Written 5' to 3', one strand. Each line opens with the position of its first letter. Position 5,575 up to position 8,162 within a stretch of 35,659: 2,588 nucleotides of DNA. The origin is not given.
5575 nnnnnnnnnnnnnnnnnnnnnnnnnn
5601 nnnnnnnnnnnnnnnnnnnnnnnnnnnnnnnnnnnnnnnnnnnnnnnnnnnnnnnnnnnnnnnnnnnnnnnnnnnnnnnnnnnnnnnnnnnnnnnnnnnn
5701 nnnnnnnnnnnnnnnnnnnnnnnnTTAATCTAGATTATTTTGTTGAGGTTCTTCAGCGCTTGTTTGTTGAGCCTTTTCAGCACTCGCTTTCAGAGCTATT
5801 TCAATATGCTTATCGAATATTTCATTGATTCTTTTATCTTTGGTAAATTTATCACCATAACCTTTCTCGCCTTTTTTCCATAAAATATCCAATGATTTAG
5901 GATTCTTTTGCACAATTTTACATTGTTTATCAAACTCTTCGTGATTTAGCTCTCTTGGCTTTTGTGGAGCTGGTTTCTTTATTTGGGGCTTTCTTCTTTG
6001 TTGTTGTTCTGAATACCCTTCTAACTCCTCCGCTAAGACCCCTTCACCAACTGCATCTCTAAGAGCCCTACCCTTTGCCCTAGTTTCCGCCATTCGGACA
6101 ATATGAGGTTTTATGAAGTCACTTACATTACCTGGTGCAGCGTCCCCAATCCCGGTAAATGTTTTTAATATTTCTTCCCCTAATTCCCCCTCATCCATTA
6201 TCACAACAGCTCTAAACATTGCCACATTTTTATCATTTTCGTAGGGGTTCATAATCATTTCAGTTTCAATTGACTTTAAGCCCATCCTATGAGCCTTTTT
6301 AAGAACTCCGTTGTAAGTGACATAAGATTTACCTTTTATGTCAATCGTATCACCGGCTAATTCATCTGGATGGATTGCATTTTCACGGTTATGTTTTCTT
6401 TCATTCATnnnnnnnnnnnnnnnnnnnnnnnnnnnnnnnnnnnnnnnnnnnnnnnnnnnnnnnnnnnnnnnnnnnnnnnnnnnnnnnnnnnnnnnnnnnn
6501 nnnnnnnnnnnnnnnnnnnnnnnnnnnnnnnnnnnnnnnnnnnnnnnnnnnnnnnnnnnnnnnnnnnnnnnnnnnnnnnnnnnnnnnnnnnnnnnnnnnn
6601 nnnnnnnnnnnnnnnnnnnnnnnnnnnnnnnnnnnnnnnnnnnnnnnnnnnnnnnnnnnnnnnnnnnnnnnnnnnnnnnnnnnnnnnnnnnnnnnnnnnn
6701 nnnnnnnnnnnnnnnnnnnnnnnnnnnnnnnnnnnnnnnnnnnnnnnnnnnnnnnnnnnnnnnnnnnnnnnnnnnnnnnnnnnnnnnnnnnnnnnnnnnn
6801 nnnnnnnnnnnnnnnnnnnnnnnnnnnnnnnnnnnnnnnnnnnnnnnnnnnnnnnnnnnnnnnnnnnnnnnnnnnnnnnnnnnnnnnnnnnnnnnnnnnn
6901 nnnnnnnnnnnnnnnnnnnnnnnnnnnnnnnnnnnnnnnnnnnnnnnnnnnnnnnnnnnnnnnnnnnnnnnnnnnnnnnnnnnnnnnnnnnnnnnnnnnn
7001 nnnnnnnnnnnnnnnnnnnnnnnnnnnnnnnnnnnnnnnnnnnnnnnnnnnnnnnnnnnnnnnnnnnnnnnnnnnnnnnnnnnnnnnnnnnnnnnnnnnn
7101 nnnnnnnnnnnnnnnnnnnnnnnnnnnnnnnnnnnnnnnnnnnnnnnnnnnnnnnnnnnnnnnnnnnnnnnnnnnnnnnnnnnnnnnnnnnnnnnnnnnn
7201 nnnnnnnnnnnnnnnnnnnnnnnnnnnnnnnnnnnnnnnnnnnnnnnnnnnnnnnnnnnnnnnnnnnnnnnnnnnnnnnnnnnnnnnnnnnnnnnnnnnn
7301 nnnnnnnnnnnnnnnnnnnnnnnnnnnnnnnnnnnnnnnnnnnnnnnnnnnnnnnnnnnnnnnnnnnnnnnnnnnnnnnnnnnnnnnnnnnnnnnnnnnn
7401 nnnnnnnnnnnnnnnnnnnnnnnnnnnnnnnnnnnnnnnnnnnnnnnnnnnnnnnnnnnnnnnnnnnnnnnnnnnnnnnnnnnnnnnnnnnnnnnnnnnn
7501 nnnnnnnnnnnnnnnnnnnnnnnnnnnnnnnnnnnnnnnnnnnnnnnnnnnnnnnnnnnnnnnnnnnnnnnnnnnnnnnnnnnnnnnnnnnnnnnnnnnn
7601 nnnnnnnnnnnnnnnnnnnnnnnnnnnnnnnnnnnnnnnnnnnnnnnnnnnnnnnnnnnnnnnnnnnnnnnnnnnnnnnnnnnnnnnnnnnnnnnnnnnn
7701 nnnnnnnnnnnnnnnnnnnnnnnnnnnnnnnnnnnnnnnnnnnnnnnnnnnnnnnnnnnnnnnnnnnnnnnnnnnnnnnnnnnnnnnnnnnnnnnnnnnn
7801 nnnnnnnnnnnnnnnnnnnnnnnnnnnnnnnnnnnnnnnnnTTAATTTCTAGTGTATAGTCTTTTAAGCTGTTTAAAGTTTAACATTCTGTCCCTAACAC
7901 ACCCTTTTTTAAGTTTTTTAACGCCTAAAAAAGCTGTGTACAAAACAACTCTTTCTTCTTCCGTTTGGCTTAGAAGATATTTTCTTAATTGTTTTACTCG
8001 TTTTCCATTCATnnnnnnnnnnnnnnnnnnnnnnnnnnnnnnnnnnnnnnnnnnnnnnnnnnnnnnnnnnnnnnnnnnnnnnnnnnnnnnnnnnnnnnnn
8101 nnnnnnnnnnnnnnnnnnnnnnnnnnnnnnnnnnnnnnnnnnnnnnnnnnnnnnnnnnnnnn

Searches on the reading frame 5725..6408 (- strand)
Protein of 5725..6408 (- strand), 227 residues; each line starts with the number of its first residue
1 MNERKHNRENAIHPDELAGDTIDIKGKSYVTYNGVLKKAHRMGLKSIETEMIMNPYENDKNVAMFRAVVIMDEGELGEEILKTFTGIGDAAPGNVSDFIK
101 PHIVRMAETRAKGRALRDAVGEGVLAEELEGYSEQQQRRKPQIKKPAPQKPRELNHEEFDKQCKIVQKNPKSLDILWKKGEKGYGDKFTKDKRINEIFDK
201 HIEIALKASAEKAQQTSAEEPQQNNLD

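Call 5: search_protein_families(library=pfam, proteins=[window:5725-6408:-], max_evalue=0.1)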
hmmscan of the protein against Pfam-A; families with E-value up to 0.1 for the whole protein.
window:5725-6408:- (227 aa): 1 family
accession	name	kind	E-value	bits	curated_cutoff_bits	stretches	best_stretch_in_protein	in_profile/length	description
PF07960.16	CBP4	-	0.0086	16.3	28.8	1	138-222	38-117/131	CBP4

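Call 8: search_protein_families(library=phrogs, proteins=[window:5725-6408:-], max_evalue=0.01)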
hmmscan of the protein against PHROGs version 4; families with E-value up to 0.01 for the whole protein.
window:5725-6408:- (227 aa): 1 family
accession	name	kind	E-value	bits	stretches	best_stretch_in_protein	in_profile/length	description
phrog_22961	-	unknown function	0.00011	23.3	1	15-129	106-209/213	-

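Call 45: find_related_loci(query=window:5728-6408:-, collection=viral_contigs, flank=6000)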
Query window:5728-6408:- (227 aa) in viral_contigs; peptide patterns used: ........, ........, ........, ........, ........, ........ (x = any residue, [..] = any of these).
3 stretches matched a pattern, but none encodes a relative of the query by tblastn (E <= 1e-3).

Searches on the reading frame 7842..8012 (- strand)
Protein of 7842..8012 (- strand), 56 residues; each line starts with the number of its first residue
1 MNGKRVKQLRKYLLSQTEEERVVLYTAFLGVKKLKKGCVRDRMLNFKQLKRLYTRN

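Call 5: search_protein_families(library=pfam, proteins=[window:7842-8012:-], max_evalue=0.1)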
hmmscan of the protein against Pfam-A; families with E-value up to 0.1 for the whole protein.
window:7842-8012:- (56 aa): 0 families

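Call 8: search_protein_families(library=phrogs, proteins=[window:7842-8012:-], max_evalue=0.01)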
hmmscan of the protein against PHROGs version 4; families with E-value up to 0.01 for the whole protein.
window:7842-8012:- (56 aa): 0 families

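Call 76: search_solved_structures(query=window:7845-8012:-, max_evalue=10)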
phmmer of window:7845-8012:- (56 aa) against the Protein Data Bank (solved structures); distinct sequences matched with E-value up to 10: 1.
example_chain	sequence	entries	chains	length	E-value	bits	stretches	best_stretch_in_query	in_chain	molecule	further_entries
5iww_D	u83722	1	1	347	0.59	14.1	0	7-32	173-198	PLS9-PPR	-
